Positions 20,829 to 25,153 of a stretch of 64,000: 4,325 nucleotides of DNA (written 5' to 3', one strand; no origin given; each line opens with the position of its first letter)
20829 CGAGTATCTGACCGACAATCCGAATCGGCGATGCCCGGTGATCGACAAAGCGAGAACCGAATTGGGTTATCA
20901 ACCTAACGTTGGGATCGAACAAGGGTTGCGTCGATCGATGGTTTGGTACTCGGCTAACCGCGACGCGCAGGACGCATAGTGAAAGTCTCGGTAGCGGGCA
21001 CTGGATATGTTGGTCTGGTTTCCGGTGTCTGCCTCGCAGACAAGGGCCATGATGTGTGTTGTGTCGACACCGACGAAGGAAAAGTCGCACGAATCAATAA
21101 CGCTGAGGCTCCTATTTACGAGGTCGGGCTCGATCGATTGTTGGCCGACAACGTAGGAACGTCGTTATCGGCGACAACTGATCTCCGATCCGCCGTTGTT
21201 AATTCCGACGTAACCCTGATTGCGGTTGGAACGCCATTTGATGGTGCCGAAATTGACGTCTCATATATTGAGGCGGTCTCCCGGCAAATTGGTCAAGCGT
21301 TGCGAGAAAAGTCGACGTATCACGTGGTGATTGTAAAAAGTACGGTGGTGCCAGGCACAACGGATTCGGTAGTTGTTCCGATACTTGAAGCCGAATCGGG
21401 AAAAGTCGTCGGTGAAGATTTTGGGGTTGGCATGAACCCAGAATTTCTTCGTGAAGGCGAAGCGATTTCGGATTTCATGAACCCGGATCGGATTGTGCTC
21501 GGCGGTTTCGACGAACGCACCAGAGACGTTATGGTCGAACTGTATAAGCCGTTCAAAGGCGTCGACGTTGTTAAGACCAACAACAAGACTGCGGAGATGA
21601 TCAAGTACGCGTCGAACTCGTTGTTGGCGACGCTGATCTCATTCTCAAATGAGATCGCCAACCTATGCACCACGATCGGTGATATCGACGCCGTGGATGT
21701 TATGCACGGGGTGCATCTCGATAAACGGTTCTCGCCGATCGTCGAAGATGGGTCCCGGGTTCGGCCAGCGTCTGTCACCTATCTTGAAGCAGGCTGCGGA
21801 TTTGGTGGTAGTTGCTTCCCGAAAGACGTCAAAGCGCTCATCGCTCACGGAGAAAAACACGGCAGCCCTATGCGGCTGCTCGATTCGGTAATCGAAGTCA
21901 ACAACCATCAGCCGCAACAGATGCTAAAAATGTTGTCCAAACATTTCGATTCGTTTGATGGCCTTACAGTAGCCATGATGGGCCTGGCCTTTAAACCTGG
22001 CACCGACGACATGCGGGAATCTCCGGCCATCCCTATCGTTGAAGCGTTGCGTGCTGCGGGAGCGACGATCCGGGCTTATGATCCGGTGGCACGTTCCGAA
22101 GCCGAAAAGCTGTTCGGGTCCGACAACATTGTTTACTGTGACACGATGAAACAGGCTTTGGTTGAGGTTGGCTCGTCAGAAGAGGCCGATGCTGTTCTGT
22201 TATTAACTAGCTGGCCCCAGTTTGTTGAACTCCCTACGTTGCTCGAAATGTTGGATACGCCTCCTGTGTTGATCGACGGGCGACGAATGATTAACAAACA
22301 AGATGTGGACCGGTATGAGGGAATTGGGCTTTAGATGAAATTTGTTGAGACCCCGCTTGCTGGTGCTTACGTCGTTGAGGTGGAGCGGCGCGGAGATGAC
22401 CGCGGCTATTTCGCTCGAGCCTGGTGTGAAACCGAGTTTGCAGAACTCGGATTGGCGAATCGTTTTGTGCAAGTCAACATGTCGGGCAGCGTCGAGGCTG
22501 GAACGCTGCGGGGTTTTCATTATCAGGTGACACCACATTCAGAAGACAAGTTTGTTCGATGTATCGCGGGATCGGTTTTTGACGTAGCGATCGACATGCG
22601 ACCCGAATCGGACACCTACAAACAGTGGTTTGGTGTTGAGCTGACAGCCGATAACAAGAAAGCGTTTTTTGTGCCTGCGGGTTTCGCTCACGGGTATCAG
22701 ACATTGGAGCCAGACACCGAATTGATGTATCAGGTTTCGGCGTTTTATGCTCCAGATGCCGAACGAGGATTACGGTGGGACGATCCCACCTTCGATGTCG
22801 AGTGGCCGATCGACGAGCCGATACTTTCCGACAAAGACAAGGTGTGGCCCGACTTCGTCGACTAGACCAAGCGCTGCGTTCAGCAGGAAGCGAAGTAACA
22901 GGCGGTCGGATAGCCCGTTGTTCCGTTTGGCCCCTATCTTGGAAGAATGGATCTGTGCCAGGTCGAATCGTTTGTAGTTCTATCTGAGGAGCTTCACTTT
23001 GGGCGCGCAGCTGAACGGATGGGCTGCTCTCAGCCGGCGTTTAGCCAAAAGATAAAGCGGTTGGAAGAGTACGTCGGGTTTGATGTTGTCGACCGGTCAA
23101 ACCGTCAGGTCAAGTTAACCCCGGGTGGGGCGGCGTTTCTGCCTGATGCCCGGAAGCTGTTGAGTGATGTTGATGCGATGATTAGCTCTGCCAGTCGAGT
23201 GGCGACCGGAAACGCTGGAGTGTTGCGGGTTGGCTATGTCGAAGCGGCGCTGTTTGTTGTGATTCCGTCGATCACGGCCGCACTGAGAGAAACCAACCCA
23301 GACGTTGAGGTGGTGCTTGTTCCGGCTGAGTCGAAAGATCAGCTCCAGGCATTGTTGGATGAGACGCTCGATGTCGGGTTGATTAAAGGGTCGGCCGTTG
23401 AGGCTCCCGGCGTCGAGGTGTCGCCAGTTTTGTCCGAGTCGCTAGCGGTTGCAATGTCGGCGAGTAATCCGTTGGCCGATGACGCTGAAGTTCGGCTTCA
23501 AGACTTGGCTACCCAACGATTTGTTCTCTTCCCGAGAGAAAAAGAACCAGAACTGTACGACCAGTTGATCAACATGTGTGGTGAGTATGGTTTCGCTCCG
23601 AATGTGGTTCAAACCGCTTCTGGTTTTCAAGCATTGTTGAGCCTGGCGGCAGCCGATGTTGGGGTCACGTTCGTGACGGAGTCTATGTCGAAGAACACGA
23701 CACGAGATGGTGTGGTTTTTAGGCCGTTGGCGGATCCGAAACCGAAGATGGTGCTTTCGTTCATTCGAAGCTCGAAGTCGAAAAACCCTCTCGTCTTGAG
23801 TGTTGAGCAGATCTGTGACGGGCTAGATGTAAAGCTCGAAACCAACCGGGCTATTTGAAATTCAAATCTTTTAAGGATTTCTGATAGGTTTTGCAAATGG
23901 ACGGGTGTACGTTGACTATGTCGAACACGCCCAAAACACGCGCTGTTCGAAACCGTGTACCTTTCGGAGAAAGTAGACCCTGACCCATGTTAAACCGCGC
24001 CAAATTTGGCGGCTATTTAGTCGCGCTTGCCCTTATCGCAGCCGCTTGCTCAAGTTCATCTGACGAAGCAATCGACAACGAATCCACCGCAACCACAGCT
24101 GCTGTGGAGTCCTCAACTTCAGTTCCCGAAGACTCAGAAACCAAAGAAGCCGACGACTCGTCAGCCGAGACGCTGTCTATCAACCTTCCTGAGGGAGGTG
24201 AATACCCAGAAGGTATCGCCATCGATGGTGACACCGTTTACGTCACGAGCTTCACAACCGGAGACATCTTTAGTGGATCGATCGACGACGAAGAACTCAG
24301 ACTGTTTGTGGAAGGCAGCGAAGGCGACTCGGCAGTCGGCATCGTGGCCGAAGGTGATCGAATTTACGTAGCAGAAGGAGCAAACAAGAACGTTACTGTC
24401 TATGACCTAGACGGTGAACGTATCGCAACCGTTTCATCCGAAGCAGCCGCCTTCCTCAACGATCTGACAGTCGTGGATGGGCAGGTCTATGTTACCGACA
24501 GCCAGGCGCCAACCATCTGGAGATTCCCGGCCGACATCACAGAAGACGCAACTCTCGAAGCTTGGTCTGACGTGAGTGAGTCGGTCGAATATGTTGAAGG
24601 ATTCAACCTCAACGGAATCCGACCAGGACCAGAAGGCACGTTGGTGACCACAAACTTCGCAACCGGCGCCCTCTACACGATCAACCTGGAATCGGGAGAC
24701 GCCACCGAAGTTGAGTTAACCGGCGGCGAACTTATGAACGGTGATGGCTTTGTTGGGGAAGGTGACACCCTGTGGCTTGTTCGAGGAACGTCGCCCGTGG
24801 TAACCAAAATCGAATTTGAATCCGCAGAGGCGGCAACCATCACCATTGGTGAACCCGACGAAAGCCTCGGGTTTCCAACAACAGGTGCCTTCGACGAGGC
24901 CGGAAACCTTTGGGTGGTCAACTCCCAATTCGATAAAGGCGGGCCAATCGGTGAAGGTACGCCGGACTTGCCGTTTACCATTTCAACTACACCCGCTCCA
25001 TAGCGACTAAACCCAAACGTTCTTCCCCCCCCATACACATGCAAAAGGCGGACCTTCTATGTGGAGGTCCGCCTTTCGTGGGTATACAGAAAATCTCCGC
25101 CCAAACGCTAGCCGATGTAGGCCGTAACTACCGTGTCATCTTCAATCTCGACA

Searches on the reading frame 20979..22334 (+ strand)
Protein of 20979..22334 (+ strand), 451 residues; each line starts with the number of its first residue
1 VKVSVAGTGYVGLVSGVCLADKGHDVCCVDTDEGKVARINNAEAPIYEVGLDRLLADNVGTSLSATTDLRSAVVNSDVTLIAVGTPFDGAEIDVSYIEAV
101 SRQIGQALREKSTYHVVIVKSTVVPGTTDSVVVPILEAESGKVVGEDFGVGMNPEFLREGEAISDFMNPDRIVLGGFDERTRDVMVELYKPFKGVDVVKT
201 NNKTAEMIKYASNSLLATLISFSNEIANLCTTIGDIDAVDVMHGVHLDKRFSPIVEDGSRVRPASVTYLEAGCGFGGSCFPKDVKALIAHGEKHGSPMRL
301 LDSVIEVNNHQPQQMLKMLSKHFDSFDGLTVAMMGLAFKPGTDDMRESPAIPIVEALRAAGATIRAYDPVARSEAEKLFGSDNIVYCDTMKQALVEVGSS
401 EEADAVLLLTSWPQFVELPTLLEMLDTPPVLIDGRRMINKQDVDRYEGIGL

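Call 90: search_protein_families(library=pfam, proteins=[window:20979-22334:+], max_evalue=0.0001)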
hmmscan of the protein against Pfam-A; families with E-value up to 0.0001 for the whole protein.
window:20979-22334:+ (451 aa): 3 families
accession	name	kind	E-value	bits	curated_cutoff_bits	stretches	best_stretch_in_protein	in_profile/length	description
PF03721.20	UDPG_MGDP_dh_N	-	5.6e-61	205.8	27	1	1-188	1-187/187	UDP-glucose/GDP-mannose dehydrogenase family, NAD binding domain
PF00984.24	UDPG_MGDP_dh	-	1.9e-28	98.8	25.4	1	203-309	1-93/94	UDP-glucose/GDP-mannose dehydrogenase family, central domain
PF03720.21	UDPG_MGDP_dh_C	-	2.6e-25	89.2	30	1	332-439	1-102/103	UDP-glucose/GDP-mannose dehydrogenase family, UDP binding domain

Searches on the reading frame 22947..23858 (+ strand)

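Call 90: search_protein_families(library=pfam, proteins=[window:22947-23858:+], max_evalue=0.0001)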
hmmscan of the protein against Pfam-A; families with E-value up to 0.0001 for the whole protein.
window:22947-23858:+ (303 aa): 2 families
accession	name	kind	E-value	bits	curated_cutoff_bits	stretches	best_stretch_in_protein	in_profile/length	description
PF03466.25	LysR_substrate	-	2.7e-38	131.9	28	1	88-281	3-195/209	LysR substrate binding domain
PF00126.33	HTH_1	-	4.6e-17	62.2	26.6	1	5-61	3-59/60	Bacterial regulatory helix-turn-helix protein, lysR family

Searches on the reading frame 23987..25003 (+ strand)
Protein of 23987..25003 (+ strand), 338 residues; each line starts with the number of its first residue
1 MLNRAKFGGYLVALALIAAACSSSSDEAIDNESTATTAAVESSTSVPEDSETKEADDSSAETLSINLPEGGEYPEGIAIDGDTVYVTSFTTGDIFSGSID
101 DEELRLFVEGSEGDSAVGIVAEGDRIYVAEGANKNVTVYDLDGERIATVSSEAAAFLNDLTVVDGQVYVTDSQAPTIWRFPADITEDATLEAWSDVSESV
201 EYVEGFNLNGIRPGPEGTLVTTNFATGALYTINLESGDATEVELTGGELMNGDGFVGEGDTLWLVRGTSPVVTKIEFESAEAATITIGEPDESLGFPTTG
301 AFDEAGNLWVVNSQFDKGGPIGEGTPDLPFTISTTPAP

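Call 90: search_protein_families(library=pfam, proteins=[window:23987-25003:+], max_evalue=0.0001)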
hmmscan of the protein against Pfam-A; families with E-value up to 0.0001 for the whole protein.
window:23987-25003:+ (338 aa): 3 families
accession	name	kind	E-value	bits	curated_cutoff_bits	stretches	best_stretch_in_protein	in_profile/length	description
PF01436.27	NHL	-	8.7e-07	29.1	20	0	158-173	5-21/28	NHL repeat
PF21959.2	DUF6923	-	1.2e-05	25.6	27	0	115-181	89-158/234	Repeat of unknown function (DUF6923)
PF08450.18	SGL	-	1.5e-05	25.2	26.3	0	102-165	124-188/246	SMP-30/Gluconolactonase/LRE-like region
